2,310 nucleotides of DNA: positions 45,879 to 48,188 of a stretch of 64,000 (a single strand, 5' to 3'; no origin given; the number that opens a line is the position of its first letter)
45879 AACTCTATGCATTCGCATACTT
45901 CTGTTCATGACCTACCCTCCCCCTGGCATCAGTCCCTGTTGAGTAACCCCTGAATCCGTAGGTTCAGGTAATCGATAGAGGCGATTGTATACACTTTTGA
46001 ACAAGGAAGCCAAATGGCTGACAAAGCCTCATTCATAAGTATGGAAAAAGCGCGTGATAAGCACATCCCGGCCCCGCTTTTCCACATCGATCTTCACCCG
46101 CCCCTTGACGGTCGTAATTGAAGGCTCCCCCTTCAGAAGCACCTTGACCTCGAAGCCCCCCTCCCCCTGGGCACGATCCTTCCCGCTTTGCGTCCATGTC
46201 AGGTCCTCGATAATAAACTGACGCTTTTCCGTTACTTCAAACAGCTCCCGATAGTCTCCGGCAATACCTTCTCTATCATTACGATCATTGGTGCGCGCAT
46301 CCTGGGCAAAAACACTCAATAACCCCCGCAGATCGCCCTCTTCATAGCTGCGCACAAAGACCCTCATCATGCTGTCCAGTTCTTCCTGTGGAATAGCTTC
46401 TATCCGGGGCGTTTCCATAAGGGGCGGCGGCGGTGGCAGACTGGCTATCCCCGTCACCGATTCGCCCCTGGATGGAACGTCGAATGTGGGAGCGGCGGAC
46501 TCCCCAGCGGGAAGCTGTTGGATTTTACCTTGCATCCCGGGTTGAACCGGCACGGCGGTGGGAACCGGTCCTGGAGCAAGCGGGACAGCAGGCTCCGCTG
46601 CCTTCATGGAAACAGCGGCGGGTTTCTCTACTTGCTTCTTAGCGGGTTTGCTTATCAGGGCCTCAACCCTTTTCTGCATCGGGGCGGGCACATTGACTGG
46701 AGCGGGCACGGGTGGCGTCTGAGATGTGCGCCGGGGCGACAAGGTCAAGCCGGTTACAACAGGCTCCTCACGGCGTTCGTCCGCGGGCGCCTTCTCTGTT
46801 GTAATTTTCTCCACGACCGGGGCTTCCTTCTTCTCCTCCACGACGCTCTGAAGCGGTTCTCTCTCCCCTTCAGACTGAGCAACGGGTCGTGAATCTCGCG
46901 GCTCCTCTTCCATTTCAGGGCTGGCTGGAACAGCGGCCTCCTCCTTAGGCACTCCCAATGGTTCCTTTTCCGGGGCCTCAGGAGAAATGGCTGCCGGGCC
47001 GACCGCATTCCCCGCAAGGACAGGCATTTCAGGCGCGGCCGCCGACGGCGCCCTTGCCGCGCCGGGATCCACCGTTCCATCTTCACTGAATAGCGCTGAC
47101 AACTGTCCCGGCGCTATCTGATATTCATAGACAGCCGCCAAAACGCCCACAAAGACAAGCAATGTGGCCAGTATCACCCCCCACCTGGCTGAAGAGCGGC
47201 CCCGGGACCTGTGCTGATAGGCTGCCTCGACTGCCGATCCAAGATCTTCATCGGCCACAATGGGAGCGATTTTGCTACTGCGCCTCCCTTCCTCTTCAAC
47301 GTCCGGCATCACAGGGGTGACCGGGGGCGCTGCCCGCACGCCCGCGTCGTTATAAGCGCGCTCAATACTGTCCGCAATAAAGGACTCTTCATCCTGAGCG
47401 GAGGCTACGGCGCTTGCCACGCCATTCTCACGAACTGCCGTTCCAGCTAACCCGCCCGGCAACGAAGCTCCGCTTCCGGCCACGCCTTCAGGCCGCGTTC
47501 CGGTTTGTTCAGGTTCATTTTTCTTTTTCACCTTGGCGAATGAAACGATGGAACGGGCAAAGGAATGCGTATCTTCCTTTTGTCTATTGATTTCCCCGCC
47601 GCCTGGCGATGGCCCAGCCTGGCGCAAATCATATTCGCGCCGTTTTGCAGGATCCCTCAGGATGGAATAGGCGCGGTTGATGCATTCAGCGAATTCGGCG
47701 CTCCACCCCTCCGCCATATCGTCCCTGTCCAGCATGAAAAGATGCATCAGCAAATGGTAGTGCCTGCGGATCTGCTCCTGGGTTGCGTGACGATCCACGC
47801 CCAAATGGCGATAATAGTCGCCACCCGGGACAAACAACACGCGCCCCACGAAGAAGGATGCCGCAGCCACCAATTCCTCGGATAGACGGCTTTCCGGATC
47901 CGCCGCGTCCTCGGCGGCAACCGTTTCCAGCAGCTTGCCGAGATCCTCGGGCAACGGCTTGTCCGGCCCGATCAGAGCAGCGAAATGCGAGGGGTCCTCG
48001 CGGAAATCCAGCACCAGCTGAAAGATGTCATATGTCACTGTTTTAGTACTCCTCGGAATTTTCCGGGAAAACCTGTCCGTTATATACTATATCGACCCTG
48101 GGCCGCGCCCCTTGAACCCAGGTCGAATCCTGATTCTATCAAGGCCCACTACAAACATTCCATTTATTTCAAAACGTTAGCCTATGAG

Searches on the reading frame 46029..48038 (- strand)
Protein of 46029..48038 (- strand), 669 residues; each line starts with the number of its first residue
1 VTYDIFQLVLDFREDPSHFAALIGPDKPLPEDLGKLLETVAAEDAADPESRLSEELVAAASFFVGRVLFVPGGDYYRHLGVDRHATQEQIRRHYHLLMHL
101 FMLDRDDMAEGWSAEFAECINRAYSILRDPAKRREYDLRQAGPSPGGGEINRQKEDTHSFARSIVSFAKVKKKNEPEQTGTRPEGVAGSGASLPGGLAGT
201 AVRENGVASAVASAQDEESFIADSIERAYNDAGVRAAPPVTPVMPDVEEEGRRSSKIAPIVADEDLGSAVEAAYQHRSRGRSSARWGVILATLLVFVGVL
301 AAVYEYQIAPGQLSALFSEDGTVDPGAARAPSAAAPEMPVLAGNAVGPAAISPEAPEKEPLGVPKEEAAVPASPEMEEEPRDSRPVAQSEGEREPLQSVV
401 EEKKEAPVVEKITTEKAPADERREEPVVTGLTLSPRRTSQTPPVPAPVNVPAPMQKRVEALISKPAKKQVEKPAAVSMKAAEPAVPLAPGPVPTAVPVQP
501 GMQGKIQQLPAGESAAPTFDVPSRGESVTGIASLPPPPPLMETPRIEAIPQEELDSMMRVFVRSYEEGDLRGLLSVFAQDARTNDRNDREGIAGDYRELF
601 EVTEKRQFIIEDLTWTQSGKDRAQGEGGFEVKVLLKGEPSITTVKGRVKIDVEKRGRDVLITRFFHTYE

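Call 5: search_protein_families(library=pfam, proteins=[window:46029-48038:-])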
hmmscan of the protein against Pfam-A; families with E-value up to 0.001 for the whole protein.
window:46029-48038:- (669 aa): 1 family
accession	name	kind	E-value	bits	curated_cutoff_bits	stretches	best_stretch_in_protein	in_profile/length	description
PF00226.36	DnaJ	-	5.6e-11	42.8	27.8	1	74-137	1-63/63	DnaJ domain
